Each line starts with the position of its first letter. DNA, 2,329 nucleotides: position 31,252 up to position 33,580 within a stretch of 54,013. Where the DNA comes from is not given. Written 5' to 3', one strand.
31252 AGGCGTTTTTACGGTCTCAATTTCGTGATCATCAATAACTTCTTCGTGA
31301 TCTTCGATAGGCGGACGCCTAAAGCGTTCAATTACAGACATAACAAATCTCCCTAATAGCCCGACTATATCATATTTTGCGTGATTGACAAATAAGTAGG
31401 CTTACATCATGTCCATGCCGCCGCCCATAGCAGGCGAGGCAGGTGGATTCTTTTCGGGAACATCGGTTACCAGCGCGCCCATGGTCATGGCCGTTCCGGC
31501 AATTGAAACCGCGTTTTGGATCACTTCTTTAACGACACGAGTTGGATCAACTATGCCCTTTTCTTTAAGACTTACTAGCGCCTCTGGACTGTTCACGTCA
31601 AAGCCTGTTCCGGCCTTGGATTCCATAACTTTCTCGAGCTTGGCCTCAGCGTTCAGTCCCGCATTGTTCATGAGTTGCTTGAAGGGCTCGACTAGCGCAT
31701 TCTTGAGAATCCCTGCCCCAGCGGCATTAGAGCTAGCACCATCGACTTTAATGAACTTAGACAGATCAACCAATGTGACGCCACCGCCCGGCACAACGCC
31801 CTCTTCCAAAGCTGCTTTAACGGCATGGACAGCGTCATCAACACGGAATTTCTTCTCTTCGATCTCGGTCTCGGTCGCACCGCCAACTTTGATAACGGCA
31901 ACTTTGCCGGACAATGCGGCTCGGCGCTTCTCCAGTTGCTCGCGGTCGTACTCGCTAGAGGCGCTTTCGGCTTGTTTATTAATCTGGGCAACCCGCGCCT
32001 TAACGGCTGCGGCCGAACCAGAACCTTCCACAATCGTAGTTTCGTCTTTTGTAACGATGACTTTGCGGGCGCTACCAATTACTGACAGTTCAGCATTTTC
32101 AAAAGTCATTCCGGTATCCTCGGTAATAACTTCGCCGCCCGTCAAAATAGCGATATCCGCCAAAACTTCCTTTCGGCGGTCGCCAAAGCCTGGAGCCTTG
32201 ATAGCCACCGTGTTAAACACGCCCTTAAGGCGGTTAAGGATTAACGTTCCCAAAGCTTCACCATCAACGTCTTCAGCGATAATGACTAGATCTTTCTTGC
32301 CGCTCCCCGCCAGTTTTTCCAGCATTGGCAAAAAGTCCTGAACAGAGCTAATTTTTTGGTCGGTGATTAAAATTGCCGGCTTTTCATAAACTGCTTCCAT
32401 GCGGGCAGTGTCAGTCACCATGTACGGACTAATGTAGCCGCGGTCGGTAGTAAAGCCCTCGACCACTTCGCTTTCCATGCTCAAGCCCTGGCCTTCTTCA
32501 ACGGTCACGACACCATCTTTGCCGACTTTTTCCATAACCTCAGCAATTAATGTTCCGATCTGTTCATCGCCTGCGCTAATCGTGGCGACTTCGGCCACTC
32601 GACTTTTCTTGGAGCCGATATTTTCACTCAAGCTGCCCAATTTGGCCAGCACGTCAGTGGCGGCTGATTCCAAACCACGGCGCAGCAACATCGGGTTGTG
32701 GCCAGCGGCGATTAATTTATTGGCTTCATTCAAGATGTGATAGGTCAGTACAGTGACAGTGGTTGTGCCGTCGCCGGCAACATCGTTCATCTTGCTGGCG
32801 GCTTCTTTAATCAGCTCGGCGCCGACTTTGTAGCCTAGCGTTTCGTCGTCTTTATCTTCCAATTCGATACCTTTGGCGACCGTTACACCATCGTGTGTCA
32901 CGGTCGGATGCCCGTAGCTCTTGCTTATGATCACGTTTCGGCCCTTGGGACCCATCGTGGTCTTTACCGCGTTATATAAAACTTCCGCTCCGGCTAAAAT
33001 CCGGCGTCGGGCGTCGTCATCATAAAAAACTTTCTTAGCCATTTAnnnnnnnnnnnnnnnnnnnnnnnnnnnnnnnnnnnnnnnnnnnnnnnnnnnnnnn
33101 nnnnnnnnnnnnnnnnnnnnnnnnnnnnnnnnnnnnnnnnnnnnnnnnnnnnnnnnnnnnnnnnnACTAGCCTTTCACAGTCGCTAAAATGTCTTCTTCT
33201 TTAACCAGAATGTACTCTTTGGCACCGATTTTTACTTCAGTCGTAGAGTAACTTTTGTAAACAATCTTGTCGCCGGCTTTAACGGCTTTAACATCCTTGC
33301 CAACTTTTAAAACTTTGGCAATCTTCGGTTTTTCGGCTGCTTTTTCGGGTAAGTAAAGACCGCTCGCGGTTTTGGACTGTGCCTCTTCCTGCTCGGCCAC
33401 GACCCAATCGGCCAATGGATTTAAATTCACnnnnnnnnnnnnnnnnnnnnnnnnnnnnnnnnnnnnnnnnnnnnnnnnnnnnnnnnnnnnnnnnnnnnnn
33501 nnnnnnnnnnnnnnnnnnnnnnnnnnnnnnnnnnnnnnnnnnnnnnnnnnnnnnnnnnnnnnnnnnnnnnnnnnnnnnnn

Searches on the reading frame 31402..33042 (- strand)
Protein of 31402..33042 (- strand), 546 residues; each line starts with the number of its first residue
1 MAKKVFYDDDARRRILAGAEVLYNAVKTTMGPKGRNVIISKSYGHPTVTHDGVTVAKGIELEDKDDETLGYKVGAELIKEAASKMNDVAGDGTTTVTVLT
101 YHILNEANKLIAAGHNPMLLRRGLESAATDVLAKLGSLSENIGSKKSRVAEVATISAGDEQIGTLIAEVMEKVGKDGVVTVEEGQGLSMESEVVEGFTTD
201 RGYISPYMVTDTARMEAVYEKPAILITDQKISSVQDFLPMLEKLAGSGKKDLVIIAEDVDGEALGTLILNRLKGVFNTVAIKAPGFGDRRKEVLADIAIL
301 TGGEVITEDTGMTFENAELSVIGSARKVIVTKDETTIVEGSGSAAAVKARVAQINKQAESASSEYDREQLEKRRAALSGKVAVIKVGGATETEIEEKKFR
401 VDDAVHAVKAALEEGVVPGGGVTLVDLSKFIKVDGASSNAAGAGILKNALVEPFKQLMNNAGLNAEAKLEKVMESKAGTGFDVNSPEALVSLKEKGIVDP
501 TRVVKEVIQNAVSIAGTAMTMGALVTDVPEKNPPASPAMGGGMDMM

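Call 51: find_related_loci(query=window:31402-33042:-, collection=genome_contigs, flank=2500)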
Query window:31402-33042:- (546 aa) in genome_contigs; peptide patterns used: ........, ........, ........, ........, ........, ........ (x = any residue, [..] = any of these).
596 stretches matched a pattern (row limit reached: there are more); 567 encode a relative of the query (tblastn E <= 1e-3); the best 80 are kept; 80 distinct loci.
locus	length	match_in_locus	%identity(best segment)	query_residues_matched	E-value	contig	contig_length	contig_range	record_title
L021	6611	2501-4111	84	1-537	0e+0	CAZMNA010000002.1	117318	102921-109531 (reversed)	MAG TPA_asm: uncultured Candidatus Saccharibacteria bacterium isolate binchicken_co241_136 genome assembly, contig: NODE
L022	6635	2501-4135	79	1-535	0e+0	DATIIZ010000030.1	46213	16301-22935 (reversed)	MAG TPA_asm: Candidatus Babeliales bacterium isolate SMAG_U15678 k141_542182, whole genome shotgun sequence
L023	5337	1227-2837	80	1-537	0e+0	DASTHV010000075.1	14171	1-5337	MAG TPA_asm: Candidatus Saccharimonadales bacterium isolate SMAG_U737 k141_1701408, whole genome shotgun sequence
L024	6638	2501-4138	79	1-536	0e+0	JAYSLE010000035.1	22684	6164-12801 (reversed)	MAG: Candidatus Saccharibacteria bacterium isolate GFS_10315 GFS_10315_34, whole genome shotgun sequence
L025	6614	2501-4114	81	1-537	0e+0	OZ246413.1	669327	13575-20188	MAG: uncultured Candidatus Saccharibacteria bacterium isolate SRP292972_co1_20 genome assembly, chromosome: 1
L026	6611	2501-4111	78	1-538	0e+0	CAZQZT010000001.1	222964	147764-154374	MAG TPA_asm: uncultured Candidatus Saccharibacteria bacterium isolate binchicken_co308_31 genome assembly, contig: NODE_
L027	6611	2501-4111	77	1-537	0e+0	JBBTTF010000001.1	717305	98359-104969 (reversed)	MAG: Patescibacteria group bacterium isolate H32-bin025_1 H32_bin025_1_000000000001, whole genome shotgun sequence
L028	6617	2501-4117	77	1-537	0e+0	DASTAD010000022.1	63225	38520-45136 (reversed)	MAG TPA_asm: Candidatus Saccharimonadales bacterium isolate SMAG_U726 k141_164188, whole genome shotgun sequence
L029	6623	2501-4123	76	1-544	0e+0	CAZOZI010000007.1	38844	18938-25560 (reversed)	MAG TPA_asm: uncultured Candidatus Saccharibacteria bacterium isolate SRP200132_co1_79 genome assembly, contig: NODE_175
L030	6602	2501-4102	77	1-534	0e+0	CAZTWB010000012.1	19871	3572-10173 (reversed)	MAG TPA_asm: uncultured Candidatus Saccharibacteria bacterium isolate SRP257259_co1_179 genome assembly, contig: NODE_32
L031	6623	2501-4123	78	1-541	0e+0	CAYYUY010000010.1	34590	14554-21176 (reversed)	MAG TPA_asm: uncultured Candidatus Saccharibacteria bacterium isolate SRP193066_co1_2 genome assembly, contig: NODE_1423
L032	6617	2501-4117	77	1-538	0e+0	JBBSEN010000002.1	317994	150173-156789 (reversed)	MAG: Candidatus Saccharimonadales bacterium isolate LS1_sbin.48 LS1_sbin.48_K_1132398_L_317994_cov_16.9997, whole genome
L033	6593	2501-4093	78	1-531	0e+0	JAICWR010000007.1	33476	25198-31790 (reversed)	MAG: Candidatus Saccharibacteria bacterium isolate LS_FP_2_bin.57 k141_4736699_length_33476_cov_32.7656, whole genome sh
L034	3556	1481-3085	76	1-533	0e+0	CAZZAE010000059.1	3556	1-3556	MAG TPA_asm: uncultured Candidatus Saccharibacteria bacterium isolate SRP200132_co1_552 genome assembly, contig: NODE_55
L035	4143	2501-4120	76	1-537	0e+0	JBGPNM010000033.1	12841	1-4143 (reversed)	MAG: Candidatus Saccharimonadia bacterium isolate OBJ_0618_7090110_214 k141_185488_length_12841_cov_12.0000, whole genom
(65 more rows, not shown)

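Call 72: search_protein_families(library=phrogs, proteins=[L021:1410-2075:+], max_evalue=0.1)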
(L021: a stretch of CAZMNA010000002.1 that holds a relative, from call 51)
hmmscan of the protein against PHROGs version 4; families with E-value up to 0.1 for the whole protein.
L021:1410-2075:+ (222 aa): 0 families

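Call 73: search_protein_families(library=pfam, proteins=[L021:1410-2075:+], max_evalue=0.1)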
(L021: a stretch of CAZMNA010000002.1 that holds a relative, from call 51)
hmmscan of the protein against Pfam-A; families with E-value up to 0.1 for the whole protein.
L021:1410-2075:+ (222 aa): 0 families

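Call 105: search_protein_families(library=padloc, proteins=[L021:1410-2075:+], max_evalue=0.1)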
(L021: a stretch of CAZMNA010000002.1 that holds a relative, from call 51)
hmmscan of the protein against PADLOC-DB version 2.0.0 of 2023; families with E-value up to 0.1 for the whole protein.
L021:1410-2075:+ (222 aa): 0 families

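Call 106: search_protein_families(library=ncbifam, proteins=[L021:1410-2075:+], max_evalue=0.1)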
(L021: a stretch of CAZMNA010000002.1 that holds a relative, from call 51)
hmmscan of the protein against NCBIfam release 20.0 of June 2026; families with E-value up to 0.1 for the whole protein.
L021:1410-2075:+ (222 aa): 0 families

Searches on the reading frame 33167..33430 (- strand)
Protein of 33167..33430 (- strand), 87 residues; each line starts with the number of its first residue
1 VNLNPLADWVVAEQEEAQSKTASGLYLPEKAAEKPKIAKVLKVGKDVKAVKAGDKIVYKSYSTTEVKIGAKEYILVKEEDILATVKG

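Call 56: find_encoding_contigs(protein=window:33167-33430:-, flank=2500, max_places=10)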
Protein window:33167-33430:- (87 aa): 19 contigs read that carry it; 10 places shown.
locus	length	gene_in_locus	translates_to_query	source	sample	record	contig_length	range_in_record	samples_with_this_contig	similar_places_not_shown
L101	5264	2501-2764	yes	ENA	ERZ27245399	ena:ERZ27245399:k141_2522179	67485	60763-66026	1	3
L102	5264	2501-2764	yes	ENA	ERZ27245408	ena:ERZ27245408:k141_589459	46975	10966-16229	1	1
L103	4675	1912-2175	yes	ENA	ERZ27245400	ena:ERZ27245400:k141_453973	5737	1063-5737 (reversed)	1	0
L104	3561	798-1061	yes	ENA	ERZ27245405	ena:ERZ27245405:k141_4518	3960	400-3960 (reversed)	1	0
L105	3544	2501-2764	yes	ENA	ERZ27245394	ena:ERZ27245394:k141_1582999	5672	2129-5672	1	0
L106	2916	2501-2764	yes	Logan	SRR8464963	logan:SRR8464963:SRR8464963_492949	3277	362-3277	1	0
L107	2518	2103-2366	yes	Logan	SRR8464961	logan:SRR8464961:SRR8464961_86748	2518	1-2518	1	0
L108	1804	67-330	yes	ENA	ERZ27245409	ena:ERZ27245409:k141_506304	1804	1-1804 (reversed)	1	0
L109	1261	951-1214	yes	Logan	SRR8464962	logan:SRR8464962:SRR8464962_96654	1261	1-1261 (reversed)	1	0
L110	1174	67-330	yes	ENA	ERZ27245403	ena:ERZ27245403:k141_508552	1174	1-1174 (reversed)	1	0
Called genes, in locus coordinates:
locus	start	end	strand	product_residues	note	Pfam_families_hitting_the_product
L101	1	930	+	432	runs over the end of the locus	PF08245:Mur_ligase_M, PF02875:Mur_ligase_C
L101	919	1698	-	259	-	PF19420:DDAH_eukar, PF02274:ADI (weak)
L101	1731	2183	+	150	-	-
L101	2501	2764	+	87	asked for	PF00166:Cpn10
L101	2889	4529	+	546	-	PF00118:Cpn60_TCP1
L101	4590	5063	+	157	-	-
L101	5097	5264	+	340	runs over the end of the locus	PF10432:bact-PGI_C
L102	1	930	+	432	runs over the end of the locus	PF08245:Mur_ligase_M, PF02875:Mur_ligase_C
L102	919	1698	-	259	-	PF19420:DDAH_eukar, PF02274:ADI (weak)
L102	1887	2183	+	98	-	-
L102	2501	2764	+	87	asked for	PF00166:Cpn10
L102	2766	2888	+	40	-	-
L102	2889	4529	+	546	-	PF00118:Cpn60_TCP1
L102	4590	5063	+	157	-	-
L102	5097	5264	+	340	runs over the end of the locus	PF10432:bact-PGI_C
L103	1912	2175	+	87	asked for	PF00166:Cpn10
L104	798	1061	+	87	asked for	PF00166:Cpn10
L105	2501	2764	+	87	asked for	PF00166:Cpn10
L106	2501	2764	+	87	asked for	PF00166:Cpn10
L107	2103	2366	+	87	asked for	PF00166:Cpn10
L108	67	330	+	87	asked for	PF00166:Cpn10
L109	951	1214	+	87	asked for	PF00166:Cpn10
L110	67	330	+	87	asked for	PF00166:Cpn10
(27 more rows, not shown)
